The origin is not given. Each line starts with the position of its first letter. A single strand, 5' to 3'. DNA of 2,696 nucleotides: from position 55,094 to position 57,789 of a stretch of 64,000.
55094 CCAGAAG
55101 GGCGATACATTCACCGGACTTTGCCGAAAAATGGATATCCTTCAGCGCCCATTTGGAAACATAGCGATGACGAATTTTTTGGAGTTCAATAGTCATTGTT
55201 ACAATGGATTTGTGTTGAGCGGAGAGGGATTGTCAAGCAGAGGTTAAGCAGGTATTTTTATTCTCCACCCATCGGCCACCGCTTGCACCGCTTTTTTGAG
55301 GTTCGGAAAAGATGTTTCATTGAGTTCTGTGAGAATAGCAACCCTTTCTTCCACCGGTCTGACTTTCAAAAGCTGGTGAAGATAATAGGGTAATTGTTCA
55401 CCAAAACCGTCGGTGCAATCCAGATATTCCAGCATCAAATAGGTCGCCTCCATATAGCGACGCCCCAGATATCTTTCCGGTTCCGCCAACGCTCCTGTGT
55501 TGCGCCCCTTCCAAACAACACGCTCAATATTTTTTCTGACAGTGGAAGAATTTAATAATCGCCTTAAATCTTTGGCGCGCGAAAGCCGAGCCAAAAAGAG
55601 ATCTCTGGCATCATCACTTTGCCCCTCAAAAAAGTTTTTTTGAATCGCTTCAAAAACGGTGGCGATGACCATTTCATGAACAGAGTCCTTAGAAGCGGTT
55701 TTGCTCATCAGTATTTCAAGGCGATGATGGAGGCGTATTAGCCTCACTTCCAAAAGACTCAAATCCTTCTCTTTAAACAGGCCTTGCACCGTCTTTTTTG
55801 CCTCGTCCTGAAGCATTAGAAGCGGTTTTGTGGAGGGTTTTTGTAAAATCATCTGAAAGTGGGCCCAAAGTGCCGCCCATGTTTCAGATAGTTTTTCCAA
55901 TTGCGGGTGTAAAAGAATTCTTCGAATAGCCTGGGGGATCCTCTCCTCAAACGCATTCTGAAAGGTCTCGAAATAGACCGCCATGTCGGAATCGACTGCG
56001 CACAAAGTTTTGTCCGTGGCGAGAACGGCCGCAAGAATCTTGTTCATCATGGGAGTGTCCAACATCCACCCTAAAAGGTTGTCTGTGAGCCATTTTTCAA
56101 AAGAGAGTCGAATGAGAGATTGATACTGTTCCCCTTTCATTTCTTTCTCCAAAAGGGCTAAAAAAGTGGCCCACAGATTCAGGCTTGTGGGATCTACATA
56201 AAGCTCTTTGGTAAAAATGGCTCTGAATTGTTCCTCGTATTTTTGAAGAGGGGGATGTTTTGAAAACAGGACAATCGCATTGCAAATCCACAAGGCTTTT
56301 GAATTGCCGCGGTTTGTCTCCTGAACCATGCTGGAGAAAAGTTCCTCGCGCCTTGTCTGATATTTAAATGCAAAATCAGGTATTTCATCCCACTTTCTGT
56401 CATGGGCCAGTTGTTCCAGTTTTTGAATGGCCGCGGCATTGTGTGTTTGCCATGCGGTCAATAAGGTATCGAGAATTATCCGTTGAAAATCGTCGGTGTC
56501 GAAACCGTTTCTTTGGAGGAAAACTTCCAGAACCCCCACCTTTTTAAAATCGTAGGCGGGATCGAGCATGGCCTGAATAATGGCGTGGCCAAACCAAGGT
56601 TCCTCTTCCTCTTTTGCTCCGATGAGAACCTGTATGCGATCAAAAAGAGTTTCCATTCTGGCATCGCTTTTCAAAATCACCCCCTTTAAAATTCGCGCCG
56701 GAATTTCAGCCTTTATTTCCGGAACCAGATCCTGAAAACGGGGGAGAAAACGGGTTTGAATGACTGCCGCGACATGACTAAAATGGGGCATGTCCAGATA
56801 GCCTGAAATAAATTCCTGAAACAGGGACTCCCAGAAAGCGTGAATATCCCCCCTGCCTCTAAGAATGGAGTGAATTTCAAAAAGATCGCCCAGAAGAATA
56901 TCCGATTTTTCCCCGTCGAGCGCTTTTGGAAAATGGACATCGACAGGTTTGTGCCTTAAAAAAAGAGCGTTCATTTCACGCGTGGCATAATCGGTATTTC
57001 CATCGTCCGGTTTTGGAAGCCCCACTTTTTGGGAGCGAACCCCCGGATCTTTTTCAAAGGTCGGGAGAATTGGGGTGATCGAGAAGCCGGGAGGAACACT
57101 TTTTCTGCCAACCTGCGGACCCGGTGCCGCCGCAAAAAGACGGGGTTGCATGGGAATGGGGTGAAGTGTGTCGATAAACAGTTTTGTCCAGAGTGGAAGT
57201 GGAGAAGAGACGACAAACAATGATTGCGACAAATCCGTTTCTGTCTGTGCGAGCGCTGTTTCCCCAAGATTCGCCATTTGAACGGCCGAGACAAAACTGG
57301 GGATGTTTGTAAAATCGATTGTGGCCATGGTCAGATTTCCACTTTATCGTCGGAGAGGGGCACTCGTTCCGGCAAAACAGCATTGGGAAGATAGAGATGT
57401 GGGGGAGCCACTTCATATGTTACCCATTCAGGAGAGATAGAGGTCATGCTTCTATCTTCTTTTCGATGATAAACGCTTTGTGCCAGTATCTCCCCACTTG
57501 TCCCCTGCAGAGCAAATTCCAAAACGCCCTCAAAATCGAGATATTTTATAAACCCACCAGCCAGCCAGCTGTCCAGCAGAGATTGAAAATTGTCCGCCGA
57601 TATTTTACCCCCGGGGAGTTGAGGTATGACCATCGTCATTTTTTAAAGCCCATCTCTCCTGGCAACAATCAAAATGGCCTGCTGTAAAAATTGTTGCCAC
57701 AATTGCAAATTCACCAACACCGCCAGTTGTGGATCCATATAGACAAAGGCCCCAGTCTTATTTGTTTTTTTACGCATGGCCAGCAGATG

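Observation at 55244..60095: Orphan four-gene cluster (three unknown proteins plus a divergent PP2C-like protein) directly upstream of ccmA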

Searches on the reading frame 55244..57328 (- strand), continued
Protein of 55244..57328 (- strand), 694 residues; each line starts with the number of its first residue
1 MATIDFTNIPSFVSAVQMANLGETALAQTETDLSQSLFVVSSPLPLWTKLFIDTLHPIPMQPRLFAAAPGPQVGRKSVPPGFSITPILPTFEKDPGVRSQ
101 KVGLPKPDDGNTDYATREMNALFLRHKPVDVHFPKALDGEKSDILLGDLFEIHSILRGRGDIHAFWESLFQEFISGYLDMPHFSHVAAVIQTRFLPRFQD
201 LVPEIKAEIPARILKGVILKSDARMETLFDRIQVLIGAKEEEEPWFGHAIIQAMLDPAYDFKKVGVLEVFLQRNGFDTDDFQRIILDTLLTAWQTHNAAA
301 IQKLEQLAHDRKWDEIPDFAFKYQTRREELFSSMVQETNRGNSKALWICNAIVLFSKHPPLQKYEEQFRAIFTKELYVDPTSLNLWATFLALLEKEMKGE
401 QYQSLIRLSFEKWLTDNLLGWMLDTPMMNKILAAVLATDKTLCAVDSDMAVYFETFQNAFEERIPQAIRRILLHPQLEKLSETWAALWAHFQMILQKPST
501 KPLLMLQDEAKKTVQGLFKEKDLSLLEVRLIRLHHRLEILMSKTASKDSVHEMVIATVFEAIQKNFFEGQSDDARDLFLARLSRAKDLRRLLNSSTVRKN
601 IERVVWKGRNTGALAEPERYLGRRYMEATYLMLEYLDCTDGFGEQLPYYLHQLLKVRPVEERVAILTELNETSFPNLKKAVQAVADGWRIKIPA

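Call 49: fold_search(model_id=the predicted structure, library=pdb)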
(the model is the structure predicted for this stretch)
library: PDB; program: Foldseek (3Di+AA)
matches with E <= 10: 622; with E <= 0.001: 0
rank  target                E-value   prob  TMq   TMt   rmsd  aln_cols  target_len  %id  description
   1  8hq6_C                1.5e-02  0.95  0.19  0.15  18.4       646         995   10  KL2 in complex with CRM1-Ran-RanBP1 (released 2023-10-25)
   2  8v3b_a                1.9e-02  0.89  0.15  0.21  20.2       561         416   13  Computational Designed Nanocage O43_129_+4 (released 2024-03-13)
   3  5h2v_A                2.0e-02  0.87  0.16  0.13  18.6       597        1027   14  Crystal structure of the karyopherin Kap121p bound to the SUMO protease Ulp1p (released 2016-12-14)
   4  9vm1_C                2.1e-02  0.93  0.19  0.15  18.4       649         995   10  MVM NS2 mutant Nm42 in complex with CRM1-Ran-RanBP1 (released 2025-08-06)
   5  6tc0_C                2.4e-02  0.92  0.19  0.15  17.4       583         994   12  Crystal structure of MMS19-CIAO1-CIAO2B CIA targeting complex (released 2020-07-29)
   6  8i0p_1                2.5e-02  0.63  0.16  0.13  29.2       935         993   13  The cryo-EM structure of human pre-Bact complex (released 2024-07-31)
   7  2xwu_B                2.6e-02  0.85  0.20  0.17  18.6       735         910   12  CRYSTAL STRUCTURE OF IMPORTIN 13 - UBC9 COMPLEX (released 2010-12-29)
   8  8oip_Ae               2.9e-02  0.80  0.18  0.20  24.5       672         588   12  28S mammalian mitochondrial small ribosomal subunit with mtRF1 and P-site tRNA (released 2023-05-24)
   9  9b3f_A                2.9e-02  0.77  0.17  0.15  19.0       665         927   12  Cryo-EM structure of yeast (Nap1)2-H2A-H2B-Kap114 (released 2024-11-27)
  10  3w3t                  3.0e-02  0.84  0.17  0.13  18.7       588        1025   13  Crystal structure of Kap121p (released 2013-04-10)
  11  8c6j_S                3.0e-02  0.41  0.11  0.12  26.7       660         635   12  Human spliceosomal PM5 C* complex (released 2023-07-12)
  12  9gyt_1u               3.2e-02  0.69  0.15  0.16  21.6       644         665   12  High resolution structure of B. oleracea mitoribosome (released 2025-10-15)
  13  2h4m_B                3.7e-02  0.75  0.18  0.17  20.7       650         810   11  Karyopherin Beta2/Transportin-M9NLS (released 2006-10-24)
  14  3m1i_C                4.2e-02  0.69  0.16  0.13  18.2       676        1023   11  Crystal structure of yeast CRM1 (Xpo1p) in complex with yeast RanBP1 (Yrb1p) and yeast RanGTP (Gsp1pGTP) (released 2010-06-02)
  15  8qyz_C                4.3e-02  0.89  0.21  0.16  18.1       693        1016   11  Crystal structure of hiNES2 in complex with Xpo1 and RanGTP (released 2024-11-06)
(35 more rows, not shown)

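Call 50: find_encoding_contigs(protein=P0008, flank=10000)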
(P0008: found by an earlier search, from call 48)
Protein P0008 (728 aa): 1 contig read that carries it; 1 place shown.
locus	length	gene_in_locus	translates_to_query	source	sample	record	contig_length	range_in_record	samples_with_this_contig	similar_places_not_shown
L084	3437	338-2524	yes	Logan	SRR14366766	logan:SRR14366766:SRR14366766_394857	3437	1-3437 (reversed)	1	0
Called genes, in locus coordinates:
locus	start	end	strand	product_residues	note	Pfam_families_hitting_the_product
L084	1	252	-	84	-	?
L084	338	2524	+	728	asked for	-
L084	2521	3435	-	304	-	?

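Call 59: search_protein_families(library=pfam, alignment_id=A1, max_evalue=1)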
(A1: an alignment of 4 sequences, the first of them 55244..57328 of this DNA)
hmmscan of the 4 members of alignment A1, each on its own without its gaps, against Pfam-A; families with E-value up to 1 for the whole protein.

A. member 1, window:55244-57328:- (694 aa): 1 family
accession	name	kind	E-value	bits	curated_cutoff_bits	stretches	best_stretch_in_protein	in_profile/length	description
PF13309.12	HTH_22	-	0.18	12.3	29.6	1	660-686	23-49/63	HTH domain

B. families by the number of members that match (of 4 scanned): 4 families
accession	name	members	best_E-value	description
PF00388.25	PI-PLC-X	1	0.1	Phosphatidylinositol-specific phospholipase C, X domain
PF25101.1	Spectrin_7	1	0.11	Animal spectrin repeats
PF13309.12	HTH_22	1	0.18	HTH domain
PF09105.16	SelB-wing_1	1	0.39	Elongation factor SelB, winged helix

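Call 63: find_related_loci(query=A1, collection=viral_contigs, flank=5000)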
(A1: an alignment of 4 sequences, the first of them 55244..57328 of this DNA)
Query A1 (694 aa) in viral_contigs; peptide patterns used: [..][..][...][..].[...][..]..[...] (x = any residue, [..] = any of these).
33 stretches matched a pattern, but none encodes a relative of the query by tblastn (E <= 1e-3).

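Call 70: predict_structure(alignment_id=A1)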
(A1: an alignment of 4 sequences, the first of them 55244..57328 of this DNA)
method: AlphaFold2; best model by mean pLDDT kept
length: 694 residues; sequences in the alignment: 4
mean_pLDDT: 70.6   pTM: 0.57
mean pLDDT of the five models: 70.6, 69.2, 67.0, 62.8, 62.6
residues with pLDDT >= 90: 79; 70-90: 343; 50-70: 151; < 50: 121
segments of 3 or more residues with pLDDT < 50: 1-97, 107-110, 128-137, 238-241, 608-613
pLDDT, mean of each block of 10 residues (from residue 1): 34 39 41 32 34 31 26 24 25 45 49 64 59 44 69 66 70 62 65 66 59 71 58 55 66 84 75 73 88 89 89 87 91 84 78 86 90 88 88 83 91 91 89 93 88 93 90 84 88 78 83 83 79 87 78 76 71 77 73 61 52 60 81 73 76 85 89 86 88 72
secondary structure, 60 per line:
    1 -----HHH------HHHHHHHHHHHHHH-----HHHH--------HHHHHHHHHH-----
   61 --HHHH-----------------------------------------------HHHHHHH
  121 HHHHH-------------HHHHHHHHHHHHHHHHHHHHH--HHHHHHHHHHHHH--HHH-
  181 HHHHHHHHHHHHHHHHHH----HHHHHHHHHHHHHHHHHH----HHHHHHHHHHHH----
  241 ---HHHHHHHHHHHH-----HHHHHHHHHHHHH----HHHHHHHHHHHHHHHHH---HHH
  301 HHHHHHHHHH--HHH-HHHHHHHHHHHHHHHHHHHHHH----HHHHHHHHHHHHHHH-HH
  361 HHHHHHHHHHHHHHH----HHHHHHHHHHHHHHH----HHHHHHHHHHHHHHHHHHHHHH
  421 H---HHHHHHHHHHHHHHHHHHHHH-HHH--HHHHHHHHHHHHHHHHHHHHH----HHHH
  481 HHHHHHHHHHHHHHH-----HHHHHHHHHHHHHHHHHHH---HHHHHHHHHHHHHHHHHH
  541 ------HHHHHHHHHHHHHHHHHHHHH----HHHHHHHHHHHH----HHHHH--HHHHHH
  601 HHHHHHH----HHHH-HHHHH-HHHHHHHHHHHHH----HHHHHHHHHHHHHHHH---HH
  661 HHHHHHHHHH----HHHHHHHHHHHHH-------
elements in order (helices of 4 or more, strands of 3 or more residues): H15-28 H34-37 H46-55 H63-66 H114-125 H139-159 H162-174 H181-198 H203-220 H225-236 H244-255 H261-273 H278-294 H298-310 H317-338 H343-357 H359-375 H380-394 H399-421 H425-445 H452-472 H477-495 H501-519 H523-540 H547-567 H572-583 H588-592 H595-607 H612-615 H617-621 H623-635 H640-655 H659-670 H675-687
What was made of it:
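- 55244..57328 (-): p694: cytoplasmic protein with a disordered N-terminal ~100 residues, followed by an all-alpha body of ~30 helices (residues ~114-687). It belongs to a very small unnamed family. AlphaFold2 with A1: pLDDT 70.6, pTM 0.57 (call 70).
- A solenoid-like model for p694 (call 70).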

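Call 73: fold_search(model_id=the predicted structure, library=pdb)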
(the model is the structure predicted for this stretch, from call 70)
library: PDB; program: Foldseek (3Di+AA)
matches with E <= 10: 1000; with E <= 0.001: 0
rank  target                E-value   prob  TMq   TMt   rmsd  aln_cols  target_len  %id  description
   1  2xwu_B                2.8e-03  0.96  0.14  0.12  30.9       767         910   13  CRYSTAL STRUCTURE OF IMPORTIN 13 - UBC9 COMPLEX (released 2010-12-29)
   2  8cmk_A                2.9e-03  0.95  0.14  0.12  33.5       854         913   11  Transportin-3 TNPO3 in complex with RSY region of CIRBP (released 2024-03-06)
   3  8a9j_B                3.0e-03  0.97  0.15  0.12  27.9       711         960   11  Cryo-EM structure of USP1-UAF1 bound to FANCI and mono-ubiquitinated FANCD2 without ML323 (consensus reconstruction) (released 2022-10-12)
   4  9hmf_K                4.0e-03  0.97  0.16  0.15  22.7       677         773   14  Periplasmic scaffold of the Campylobacter jejuni flagellar motor (alpha carbon trace) (released 2024-12-25)
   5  3c2g_A                4.0e-03  0.75  0.10  0.11  25.9       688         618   10  Crystal complex of SYS-1/POP-1 at 2.5A resolution (released 2008-05-20)
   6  3c2h_A                4.1e-03  0.91  0.13  0.14  26.9       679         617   11  Crystal Structure of SYS-1 at 2.6A resolution (released 2008-05-20)
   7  5ufl_B                5.5e-03  0.99  0.15  0.19  30.0       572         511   10  Crystal structure of a CIP2A core domain (released 2017-02-15)
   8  8c6j_S                6.3e-03  0.84  0.12  0.13  30.5       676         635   11  Human spliceosomal PM5 C* complex (released 2023-07-12)
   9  8cwy_A                6.5e-03  0.94  0.12  0.16  26.1       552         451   11  Accurate computational design of genetically encoded 3D protein crystals (released 2023-11-01)
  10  7abh_u                6.8e-03  0.85  0.14  0.11  36.8       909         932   13  Human pre-Bact-2 spliceosome (SF3b/U2 snRNP portion) (released 2020-12-09)
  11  3c2g_B                7.3e-03  0.85  0.13  0.14  25.4       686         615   12  Crystal complex of SYS-1/POP-1 at 2.5A resolution (released 2008-05-20)
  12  7dco_1                8.7e-03  0.97  0.18  0.15  31.2       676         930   11  Cryo-EM structure of the activated spliceosome (Bact complex) at an atomic resolution of 2.5 angstrom (released 2021-03-17)
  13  7sqc_P1               9.0e-03  0.97  0.14  0.14  22.1       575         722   13  Ciliary C1 central pair apparatus isolated from Chlamydomonas reinhardtii (released 2022-04-13)
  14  4p6z_B                9.3e-03  0.97  0.16  0.19  25.4       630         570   11  Crystal structure of the human BST2 cytoplasmic domain and the HIV-1 Vpu cytoplasmic domain bound to the clathrin adap (released 2014-05-21)
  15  3opb_B                9.3e-03  0.92  0.15  0.14  23.6       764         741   12  Crystal structure of She4p (released 2010-12-01)
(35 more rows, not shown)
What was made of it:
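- On HEAT/ARM/TPR alpha-solenoid repeat proteins (p694): The model is all-alpha (call 70) and the top Foldseek hits are solenoids, but with E 3e-3 or worse and TM <= 0.21 (call 73).
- Closest known: HEAT/ARM alpha-solenoid scaffolds. Same: All the top Foldseek hits are alpha-solenoids (calls 70, 73).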

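Call 76: fold_search(model_id=the predicted structure, library=viral)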
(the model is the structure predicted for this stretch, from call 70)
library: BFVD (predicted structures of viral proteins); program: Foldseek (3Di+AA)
matches with E <= 10: 298; with E <= 0.001: 0
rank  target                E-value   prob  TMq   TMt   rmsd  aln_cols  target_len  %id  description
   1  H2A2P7                1.0e-02  0.51  0.10  0.07  47.3       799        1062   13  M48 protein [Murid herpesvirus 1]
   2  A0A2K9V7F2            3.0e-02  0.89  0.16  0.16  29.2       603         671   14  Ankyrin repeat protein [Bandra megavirus]
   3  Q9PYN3                3.1e-02  0.96  0.20  0.15  24.4       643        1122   10  ORF163 [Xestia c-nigrum granulosis virus]
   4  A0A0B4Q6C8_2          4.7e-02  0.57  0.14  0.10  34.9       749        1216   12  Large tegument protein [Equid gammaherpesvirus 5]
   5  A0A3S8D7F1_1          4.7e-02  0.38  0.12  0.08  45.5       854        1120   12  Tegument protein [Vombatid gammaherpesvirus 1]
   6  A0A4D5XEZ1            5.9e-02  0.41  0.11  0.10  24.9       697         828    9  U-box domain protein [Mimivirus LCMiAC02]
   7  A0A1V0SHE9            8.1e-02  0.69  0.19  0.18  34.5       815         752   10  Uncharacterized protein [Hokovirus HKV1]
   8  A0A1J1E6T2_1          9.7e-02  0.28  0.12  0.09  45.9       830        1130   13  (no name in the UniProt tables at hand)
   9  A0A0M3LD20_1          1.1e-01  0.13  0.08  0.06  36.2       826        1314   12  Large tegument protein [Testudinid alphaherpesvirus 3]
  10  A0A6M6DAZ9            1.3e-01  0.57  0.17  0.16  35.1       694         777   11  (no name in the UniProt tables at hand)
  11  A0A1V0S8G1            2.0e-01  0.28  0.11  0.13  21.6       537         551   13  Tetratricopeptide repeat protein [Catovirus CTV1]
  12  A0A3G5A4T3            2.1e-01  0.35  0.14  0.15  30.5       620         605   11  RING-type domain-containing protein [Harvfovirus sp.]
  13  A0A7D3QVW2            2.1e-01  0.21  0.11  0.10  27.1       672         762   10  Ubiquitin conjugation factor E4 with U-box domain [Fadolivirus FV1/VV64]
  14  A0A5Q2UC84            2.1e-01  0.18  0.11  0.10  27.3       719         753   11  (no name in the UniProt tables at hand)
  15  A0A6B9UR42            2.1e-01  0.21  0.12  0.13  29.6       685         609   11  (no name in the UniProt tables at hand)
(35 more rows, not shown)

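Call 80: search_dna_similar(query=window:55244-57328:-, collection=plasmids, mode=protein, max_evalue=0.01, max_rows=5)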
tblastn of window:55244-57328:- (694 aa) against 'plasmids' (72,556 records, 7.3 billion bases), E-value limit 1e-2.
No match.

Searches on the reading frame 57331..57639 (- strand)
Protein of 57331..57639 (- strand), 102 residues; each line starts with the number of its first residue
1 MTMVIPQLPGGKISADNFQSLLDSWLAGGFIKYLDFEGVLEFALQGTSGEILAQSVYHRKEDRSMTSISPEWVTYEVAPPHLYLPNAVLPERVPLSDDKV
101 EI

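Call 3: search_protein_families(library=pfam, proteins=[window:57331-57639:-], max_evalue=1)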
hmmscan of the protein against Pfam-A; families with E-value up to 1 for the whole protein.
window:57331-57639:- (102 aa): 0 families

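Call 4: search_protein_families(library=ncbifam, proteins=[window:57331-57639:-], max_evalue=1)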
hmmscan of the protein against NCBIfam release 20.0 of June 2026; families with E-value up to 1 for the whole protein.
window:57331-57639:- (102 aa): 0 families

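Call 5: search_protein_families(library=padloc, proteins=[window:57331-57639:-], max_evalue=1)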
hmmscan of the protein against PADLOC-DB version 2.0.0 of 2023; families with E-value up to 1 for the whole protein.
window:57331-57639:- (102 aa): 0 families

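Call 20: search_solved_structures(query=window:57331-57639:-, max_evalue=10)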
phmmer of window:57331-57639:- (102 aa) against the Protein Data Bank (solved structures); distinct sequences matched with E-value up to 10: 2.
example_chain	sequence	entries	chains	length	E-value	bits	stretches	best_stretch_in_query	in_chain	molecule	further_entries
6yky_A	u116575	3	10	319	0.92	13.1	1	12-85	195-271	Mitogen-activated protein kinase 6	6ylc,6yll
7aqb_A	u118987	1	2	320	0.92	13.1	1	12-85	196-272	Mitogen-activated protein kinase 6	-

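Call 31: search_protein_families(library=phrogs, proteins=[window:57331-57639:-], max_evalue=1)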
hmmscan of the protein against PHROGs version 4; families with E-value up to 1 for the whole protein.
window:57331-57639:- (102 aa): 0 families

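Call 48: list_cluster_members(proteins=[P0004, P0005, P0006, window:57331-57639:-])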
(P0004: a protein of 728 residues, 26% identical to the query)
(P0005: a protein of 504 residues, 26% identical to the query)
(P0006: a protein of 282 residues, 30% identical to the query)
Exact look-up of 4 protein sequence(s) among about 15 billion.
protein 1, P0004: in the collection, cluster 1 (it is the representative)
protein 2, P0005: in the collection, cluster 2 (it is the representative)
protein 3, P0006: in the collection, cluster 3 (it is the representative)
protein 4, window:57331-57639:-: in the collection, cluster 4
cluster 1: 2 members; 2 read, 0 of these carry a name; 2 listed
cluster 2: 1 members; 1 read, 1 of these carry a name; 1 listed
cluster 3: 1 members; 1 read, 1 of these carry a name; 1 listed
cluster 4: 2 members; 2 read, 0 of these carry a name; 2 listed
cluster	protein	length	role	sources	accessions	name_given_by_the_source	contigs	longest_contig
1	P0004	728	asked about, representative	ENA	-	-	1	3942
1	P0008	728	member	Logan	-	-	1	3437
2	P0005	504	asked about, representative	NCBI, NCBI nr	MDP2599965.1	MAG: hypothetical protein Q8P84_04430, partial [Deltaproteobacteria bacterium] | hypothetical protein [Deltaproteobacteria bacterium]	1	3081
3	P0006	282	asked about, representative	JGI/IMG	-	hypothetical protein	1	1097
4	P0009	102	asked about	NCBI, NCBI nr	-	-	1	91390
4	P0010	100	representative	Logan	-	-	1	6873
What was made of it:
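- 57331..57639 (-): p102: small acidic ORF (pI 4.55) with no detectable relative. It is the weakest coding call. It lies in the same frame as p356, separated only by TAA AAA. No sequence-similarity search of the large protein databases was run for p102; call 48 was only an exact-sequence cluster look-up.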

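Call 82: search_dna_similar(query=window:57331-57639:-, collection=plasmids, mode=protein, max_evalue=0.01, max_rows=5)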
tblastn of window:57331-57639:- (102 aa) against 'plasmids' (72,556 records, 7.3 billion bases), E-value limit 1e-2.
No match.
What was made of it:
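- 57331..57639 (-): No plasmid relative (call 82).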
